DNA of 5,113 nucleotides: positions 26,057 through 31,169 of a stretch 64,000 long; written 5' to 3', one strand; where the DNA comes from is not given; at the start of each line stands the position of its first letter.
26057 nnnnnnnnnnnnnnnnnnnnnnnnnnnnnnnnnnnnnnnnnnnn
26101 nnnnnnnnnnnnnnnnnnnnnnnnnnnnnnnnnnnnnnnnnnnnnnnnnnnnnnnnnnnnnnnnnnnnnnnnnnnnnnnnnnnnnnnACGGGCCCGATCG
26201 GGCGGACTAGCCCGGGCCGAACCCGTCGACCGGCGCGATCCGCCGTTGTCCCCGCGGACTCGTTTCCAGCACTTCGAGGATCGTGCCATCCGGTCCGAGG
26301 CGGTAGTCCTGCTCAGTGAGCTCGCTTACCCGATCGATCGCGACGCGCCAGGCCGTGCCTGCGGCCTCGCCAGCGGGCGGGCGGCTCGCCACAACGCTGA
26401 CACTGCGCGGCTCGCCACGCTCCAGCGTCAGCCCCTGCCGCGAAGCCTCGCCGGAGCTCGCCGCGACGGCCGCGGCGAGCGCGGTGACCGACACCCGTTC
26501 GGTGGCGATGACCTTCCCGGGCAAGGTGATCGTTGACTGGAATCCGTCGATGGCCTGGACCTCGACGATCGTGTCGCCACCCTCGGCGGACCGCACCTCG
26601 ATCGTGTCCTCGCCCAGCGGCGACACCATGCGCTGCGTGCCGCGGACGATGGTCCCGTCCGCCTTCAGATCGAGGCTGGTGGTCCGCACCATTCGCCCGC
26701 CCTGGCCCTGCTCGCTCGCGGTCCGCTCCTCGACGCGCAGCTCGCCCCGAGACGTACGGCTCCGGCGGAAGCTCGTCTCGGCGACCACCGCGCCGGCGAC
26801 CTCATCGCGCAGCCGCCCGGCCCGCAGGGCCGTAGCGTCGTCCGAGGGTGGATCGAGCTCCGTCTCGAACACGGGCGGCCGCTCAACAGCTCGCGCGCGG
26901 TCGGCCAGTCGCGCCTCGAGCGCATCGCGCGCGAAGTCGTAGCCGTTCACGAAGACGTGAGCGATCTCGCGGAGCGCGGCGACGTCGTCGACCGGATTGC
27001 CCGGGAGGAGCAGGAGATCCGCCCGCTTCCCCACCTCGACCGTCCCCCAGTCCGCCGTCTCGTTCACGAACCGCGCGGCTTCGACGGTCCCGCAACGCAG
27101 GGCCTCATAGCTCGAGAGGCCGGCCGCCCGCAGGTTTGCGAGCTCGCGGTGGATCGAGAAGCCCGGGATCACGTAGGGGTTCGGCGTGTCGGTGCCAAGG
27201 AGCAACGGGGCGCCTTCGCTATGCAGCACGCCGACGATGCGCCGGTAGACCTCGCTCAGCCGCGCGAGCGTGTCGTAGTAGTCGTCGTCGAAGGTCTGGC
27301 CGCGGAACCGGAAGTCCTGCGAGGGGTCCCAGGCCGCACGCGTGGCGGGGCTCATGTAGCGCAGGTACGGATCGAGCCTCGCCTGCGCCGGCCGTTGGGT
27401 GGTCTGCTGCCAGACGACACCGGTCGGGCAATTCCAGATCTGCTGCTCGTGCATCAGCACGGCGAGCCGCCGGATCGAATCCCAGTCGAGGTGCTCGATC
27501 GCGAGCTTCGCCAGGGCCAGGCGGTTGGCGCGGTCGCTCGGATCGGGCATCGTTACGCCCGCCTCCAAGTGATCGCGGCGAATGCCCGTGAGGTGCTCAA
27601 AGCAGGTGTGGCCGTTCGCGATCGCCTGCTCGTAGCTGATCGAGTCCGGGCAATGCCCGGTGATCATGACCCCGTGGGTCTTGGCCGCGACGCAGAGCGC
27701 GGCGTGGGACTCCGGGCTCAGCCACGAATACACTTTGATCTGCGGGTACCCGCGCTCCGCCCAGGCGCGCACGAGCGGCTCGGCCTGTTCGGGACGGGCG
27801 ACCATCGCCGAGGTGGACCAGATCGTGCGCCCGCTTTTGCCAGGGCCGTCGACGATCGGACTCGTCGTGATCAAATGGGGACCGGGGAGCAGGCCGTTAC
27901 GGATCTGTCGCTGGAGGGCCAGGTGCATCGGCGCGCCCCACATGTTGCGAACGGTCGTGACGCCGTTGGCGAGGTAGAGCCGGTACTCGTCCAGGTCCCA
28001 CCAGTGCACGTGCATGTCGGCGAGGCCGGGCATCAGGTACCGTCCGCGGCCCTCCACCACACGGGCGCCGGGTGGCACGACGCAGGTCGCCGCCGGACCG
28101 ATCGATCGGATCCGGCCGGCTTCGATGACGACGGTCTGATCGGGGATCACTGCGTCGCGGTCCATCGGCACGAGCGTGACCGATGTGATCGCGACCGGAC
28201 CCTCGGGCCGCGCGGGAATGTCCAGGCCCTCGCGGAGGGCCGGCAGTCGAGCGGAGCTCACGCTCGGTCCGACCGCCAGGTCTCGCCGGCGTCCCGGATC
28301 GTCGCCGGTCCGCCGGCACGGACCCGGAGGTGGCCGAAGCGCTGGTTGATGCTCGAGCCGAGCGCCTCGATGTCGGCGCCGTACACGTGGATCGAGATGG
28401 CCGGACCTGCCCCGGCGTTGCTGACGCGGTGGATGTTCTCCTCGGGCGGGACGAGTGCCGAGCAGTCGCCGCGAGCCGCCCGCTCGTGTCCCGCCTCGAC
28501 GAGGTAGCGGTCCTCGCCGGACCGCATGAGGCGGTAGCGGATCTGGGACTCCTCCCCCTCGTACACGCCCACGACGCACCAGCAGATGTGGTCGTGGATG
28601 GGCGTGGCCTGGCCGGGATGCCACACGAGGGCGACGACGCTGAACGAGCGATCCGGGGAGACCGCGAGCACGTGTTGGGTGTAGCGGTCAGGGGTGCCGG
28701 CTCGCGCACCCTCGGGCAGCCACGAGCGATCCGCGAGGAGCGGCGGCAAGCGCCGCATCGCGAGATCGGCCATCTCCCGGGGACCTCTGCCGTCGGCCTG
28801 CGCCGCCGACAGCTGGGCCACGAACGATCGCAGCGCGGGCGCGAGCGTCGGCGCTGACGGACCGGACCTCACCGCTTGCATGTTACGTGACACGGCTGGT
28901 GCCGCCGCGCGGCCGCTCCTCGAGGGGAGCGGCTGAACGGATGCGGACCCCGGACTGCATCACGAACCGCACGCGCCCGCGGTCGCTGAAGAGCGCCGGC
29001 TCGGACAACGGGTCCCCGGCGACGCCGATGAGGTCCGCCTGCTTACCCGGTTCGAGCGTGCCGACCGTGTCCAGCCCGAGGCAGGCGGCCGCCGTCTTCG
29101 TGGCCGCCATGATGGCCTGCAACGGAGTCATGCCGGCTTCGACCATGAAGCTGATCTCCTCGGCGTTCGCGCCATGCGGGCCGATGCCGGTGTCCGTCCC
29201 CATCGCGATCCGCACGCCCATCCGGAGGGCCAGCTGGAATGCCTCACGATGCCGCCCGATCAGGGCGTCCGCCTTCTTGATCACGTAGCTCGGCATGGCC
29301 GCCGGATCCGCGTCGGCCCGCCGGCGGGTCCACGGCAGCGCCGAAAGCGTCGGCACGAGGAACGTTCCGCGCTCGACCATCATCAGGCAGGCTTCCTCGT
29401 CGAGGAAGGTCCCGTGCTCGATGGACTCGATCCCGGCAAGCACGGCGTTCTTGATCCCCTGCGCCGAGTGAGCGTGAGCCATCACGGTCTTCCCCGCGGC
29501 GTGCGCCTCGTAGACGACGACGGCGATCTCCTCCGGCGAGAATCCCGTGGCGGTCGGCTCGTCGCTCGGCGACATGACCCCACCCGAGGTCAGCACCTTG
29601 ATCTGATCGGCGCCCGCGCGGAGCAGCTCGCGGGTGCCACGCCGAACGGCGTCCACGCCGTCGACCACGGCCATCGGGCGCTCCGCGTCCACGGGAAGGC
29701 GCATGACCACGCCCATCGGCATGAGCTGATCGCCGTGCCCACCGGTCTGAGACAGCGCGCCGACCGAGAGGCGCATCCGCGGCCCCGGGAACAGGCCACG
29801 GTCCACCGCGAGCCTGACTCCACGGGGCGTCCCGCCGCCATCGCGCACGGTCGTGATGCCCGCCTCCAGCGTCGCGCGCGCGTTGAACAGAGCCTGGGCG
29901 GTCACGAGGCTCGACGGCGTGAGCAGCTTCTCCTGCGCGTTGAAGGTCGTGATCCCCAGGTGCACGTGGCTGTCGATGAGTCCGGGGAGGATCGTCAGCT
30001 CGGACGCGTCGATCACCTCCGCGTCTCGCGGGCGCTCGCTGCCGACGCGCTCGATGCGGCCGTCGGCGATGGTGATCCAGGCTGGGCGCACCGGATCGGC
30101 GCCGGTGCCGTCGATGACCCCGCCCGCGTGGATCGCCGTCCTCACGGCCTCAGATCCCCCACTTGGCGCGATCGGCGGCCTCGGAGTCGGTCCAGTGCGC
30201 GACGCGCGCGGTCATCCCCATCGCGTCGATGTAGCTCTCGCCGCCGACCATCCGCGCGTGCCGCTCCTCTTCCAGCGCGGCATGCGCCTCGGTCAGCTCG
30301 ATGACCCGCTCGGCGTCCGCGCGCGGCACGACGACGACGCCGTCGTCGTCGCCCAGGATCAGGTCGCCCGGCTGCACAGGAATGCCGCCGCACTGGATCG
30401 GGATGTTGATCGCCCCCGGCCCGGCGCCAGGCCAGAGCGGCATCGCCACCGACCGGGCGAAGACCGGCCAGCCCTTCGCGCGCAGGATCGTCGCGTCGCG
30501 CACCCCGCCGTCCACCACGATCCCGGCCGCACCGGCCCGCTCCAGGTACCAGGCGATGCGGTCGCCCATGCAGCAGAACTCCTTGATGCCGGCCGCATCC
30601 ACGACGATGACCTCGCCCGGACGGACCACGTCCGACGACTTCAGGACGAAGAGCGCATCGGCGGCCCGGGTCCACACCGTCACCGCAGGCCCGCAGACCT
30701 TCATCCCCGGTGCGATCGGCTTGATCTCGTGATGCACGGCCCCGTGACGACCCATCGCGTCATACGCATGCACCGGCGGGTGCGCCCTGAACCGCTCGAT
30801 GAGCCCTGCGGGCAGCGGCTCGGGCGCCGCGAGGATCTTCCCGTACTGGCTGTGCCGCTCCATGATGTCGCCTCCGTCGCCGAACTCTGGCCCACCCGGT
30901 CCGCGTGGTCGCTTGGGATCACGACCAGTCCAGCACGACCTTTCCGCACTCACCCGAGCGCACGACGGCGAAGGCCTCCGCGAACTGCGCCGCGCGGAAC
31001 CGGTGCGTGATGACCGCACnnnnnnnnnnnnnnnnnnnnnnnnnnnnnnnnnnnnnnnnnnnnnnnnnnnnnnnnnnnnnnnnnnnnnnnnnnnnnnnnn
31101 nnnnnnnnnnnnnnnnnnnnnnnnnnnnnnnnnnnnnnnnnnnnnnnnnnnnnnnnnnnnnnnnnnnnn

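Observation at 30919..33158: The threonine-to-glycine module kbl-tdh is embedded in the hydrolase island, with the operator overlapping the kbl start codon(s)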

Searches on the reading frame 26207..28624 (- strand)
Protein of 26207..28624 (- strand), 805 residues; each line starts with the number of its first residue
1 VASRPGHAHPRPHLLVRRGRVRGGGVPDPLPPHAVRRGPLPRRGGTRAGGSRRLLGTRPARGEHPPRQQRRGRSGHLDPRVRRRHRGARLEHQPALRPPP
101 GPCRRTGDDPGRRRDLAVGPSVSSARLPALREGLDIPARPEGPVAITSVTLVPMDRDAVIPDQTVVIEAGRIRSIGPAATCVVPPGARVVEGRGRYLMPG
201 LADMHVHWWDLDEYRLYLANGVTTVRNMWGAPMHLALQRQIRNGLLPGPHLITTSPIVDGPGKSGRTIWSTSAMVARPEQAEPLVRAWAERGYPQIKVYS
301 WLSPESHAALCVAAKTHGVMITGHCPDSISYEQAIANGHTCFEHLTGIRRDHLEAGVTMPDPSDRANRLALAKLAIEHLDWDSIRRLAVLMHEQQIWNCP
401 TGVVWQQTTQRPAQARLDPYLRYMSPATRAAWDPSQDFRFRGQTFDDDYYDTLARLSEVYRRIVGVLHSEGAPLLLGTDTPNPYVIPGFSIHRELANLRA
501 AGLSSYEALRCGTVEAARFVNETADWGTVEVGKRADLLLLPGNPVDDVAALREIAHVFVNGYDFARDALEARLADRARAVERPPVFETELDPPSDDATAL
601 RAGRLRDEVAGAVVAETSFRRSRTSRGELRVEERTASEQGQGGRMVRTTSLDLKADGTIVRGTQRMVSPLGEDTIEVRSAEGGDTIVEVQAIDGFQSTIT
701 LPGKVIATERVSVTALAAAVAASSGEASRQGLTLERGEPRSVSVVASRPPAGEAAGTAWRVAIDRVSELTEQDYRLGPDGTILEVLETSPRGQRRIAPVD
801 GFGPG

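Call 10: search_protein_families(library=pfam, proteins=[window:26207-28624:-])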
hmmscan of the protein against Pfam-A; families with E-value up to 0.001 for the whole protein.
window:26207-28624:- (805 aa): 2 families
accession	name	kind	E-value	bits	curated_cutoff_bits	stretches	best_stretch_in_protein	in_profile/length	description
PF01979.26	Amidohydro_1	-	2.9e-16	60.1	25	1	196-561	1-342/345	Amidohydrolase family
PF07969.17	Amidohydro_3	-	6e-10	39.6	29.7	1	443-546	342-450/472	Amidohydrolase family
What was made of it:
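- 26207..28261 (-): Amidohydrolase B, 684 aa. Its GTG start overlaps the cupin stop (GTGA). Pfam Amidohydro_1 (call 10).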

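Call 12: search_protein_families(library=ncbifam, proteins=[window:26207-28270:-])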
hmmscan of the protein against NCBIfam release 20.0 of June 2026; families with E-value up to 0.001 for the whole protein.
window:26207-28270:- (687 aa): 21 families
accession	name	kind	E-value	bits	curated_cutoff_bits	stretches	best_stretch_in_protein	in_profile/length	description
NF051886.1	XaaProDiPepCaul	equivalog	2.2e-24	86.2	500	2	341-443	295-394/398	Xaa-Pro dipeptidase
NF011989.0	PRK15446.2-5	equivalog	1e-10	40.9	565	1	28-88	6-61/385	alpha-D-ribose 1-methylphosphonate 5-triphosphate diphosphatase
NF006056.0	PRK08204.1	subfamily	8.9e-10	37.9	391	1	28-92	7-69/449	hypothetical protein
TIGR01224.1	hutI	equivalog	2.4e-09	36.5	298.15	0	350-431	279-360/377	imidazolonepropionase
TIGR02318.1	phosphono_phnM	equivalog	5.1e-09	35.5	390.55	1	38-88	10-55/376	phosphonate metabolism protein PhnM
NF006689.0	PRK09237.1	equivalog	4.7e-08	32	371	1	46-99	24-75/383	amidohydrolase/deacetylase family metallohydrolase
NF006055.0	PRK08203.1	equivalog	1.5e-07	30.4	532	0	30-91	11-72/455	8-oxoguanine deaminase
NF011990.0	PRK15446.2-6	subfamily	3.1e-07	29.5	233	0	38-88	13-64/390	alpha-D-ribose 1-methylphosphonate 5-triphosphate diphosphatase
NF006679.0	PRK09228.1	subfamily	8e-07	28.1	351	1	41-90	28-79/433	guanine deaminase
TIGR02967.1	guan_deamin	equivalog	1.3e-06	27.7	375.4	1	41-90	3-54/401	guanine deaminase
NF006549.0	PRK09045.1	equivalog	1.3e-06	27.3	540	0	380-420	336-376/444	TRZ/ATZ family hydrolase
NF006560.0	PRK09061.1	subfamily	7.4e-06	24.5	340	1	46-109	47-106/517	amidohydrolase family protein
NF005557.0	PRK07228.1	equivalog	9.6e-06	24.5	522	0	27-89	4-64/445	5'-deoxyadenosine deaminase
NF011988.0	PRK15446.2-4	equivalog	2e-05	23.9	369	0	38-88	11-56/389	alpha-D-ribose 1-methylphosphonate 5-triphosphate diphosphatase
NF004636.0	PRK05985.1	subfamily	4.4e-05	22.5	408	0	45-89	18-60/398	amidohydrolase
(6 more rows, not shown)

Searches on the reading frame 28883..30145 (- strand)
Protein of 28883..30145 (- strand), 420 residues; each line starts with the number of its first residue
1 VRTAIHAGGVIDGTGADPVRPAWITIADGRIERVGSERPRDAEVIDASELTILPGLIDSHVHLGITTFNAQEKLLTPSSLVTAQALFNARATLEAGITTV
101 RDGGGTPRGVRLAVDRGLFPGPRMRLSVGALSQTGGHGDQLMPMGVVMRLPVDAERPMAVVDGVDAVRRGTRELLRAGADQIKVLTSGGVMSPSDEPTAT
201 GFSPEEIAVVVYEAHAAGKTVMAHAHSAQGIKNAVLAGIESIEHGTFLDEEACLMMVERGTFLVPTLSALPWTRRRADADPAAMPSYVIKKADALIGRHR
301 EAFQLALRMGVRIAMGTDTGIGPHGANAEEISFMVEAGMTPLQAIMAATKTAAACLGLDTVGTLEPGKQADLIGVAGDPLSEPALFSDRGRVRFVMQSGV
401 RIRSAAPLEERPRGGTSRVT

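Call 10: search_protein_families(library=pfam, proteins=[window:28883-30145:-])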
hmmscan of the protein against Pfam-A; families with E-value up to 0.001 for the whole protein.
window:28883-30145:- (420 aa): 2 families
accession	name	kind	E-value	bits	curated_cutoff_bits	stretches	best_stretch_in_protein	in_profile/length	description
PF01979.26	Amidohydro_1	-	1.2e-54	186.3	25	1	51-400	1-343/345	Amidohydrolase family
PF07969.17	Amidohydro_3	-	1e-15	58.6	29.7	1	164-380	211-449/472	Amidohydrolase family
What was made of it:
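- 28883..30145 (-): Amidohydrolase A (resembles Xaa-Pro dipeptidase but scores below the cut-off). Last gene of the kbl-headed unit. Pfam Amidohydro_1, 186 bits (call 10).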

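Call 12: search_protein_families(library=ncbifam, proteins=[window:28883-30145:-])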
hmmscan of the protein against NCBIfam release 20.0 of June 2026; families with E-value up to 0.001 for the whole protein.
window:28883-30145:- (420 aa): 57 families (the best 25 are shown)
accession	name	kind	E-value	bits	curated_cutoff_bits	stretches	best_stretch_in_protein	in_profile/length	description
NF051886.1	XaaProDiPepCaul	equivalog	4.1e-95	319.2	500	1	5-400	2-395/398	Xaa-Pro dipeptidase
NF006689.0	PRK09237.1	equivalog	2.6e-14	52.6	371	1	5-106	7-95/383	amidohydrolase/deacetylase family metallohydrolase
TIGR01224.1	hutI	equivalog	4.4e-11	42.2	298.15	1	200-376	192-352/377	imidazolonepropionase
TIGR00857.1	pyrC_multi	subfamily_domain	4.5e-11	42.4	279.05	1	24-75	8-60/412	dihydroorotase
NF006679.0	PRK09228.1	subfamily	5.1e-11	42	351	1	306-375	309-385/433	guanine deaminase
NF004636.0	PRK05985.1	subfamily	1.1e-10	40.9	408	1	21-70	17-68/398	amidohydrolase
TIGR02967.1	guan_deamin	equivalog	1.4e-10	40.8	375.4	1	306-373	284-358/401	guanine deaminase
TIGR02318.1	phosphono_phnM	equivalog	2.4e-10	39.9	390.55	1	17-102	11-93/376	phosphonate metabolism protein PhnM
NF006056.0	PRK08204.1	subfamily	3.2e-10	39.3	391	1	22-63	25-67/449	hypothetical protein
TIGR03178.1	allantoinase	equivalog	4.1e-10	39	357.85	1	18-63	14-60/441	allantoinase AllB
TIGR01178.1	ade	equivalog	4.6e-10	38.6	472.5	1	22-65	20-61/552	adenine deaminase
NF006055.0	PRK08203.1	equivalog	6.9e-10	38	532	1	337-373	352-388/455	8-oxoguanine deaminase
NF005557.0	PRK07228.1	equivalog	8.4e-10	37.9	522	1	11-69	11-71/445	5'-deoxyadenosine deaminase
NF002668.0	PRK02382.1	equivalog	9.6e-09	34.4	452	1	22-78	14-72/436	dihydroorotase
NF006559.0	PRK09060.1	equivalog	1.5e-08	33.4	482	1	21-78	22-80/444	dihydroorotase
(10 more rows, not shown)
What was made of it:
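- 28883..30145 (-): NCBIfam NF051886, 319 bits against cut-off 500 (call 12).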

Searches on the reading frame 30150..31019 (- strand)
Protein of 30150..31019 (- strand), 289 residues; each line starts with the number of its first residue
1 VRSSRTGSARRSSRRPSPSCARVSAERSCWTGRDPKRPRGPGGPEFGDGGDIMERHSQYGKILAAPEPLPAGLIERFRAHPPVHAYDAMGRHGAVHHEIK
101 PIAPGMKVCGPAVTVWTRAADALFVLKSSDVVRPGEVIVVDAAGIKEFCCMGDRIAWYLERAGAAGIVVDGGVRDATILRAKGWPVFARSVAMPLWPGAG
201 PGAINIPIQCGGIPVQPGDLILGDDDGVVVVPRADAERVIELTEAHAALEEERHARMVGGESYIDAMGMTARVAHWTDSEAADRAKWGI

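Call 11: search_protein_families(library=pfam, proteins=[window:30150-31019:-])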
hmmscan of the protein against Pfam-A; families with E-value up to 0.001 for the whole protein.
window:30150-31019:- (289 aa): 1 family
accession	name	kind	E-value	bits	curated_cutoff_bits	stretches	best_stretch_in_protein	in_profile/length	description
PF03737.21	RraA-like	-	1.1e-38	133.3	24.5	1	86-230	5-152/152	Aldolase/RraA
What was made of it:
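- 30150..30863 (-): RraA-like aldolase/decarboxylase family gene, 237 aa, 55 nt after tdh, with a GGAGG SD. Pfam PF03737, 133 bits (call 11).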

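Call 12: search_protein_families(library=ncbifam, proteins=[window:30150-31019:-])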
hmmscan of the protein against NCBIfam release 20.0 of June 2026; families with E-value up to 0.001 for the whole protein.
window:30150-31019:- (289 aa): 9 families
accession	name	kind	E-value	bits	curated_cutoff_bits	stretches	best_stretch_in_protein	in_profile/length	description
NF004850.0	PRK06201.1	subfamily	5.1e-49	166.8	231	1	66-261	12-207/222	hypothetical protein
NF006731.0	PRK09262.1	equivalog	1.8e-42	145.5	179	1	74-274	21-221/229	4-carboxy-4-hydroxy-2-oxoadipate aldolase/oxaloacetate decarboxylase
TIGR02798.1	ligK_PcmE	equivalog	3.2e-37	128.3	304.5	1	85-274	26-215/222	4-carboxy-4-hydroxy-2-oxoadipate aldolase/oxaloacetate decarboxylase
NF005442.0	PRK07028.1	equivalog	3.3e-31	108.3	593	1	86-241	242-399/430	bifunctional hexulose-6-phosphate synthase/ribonuclease regulator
NF006093.0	PRK08245.1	subfamily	6.5e-30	104.3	208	1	130-264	83-218/240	hypothetical protein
NF009399.0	PRK12764.1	equivalog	2.8e-23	82.7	444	1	127-258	339-470/501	fumarylacetoacetate hydrolase family protein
NF006875.0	PRK09372.1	equivalog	5.9e-14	52.1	136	1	107-233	31-156/161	ribonuclease E activity regulator RraA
TIGR01935.1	NOT-MenG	subfamily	1.5e-12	47.6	123.8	1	110-230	30-149/150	RraA family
NF009134.0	PRK12487.1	equivalog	4e-09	36.4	196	1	134-231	57-154/161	putative 4-hydroxy-4-methyl-2-oxoglutarate aldolase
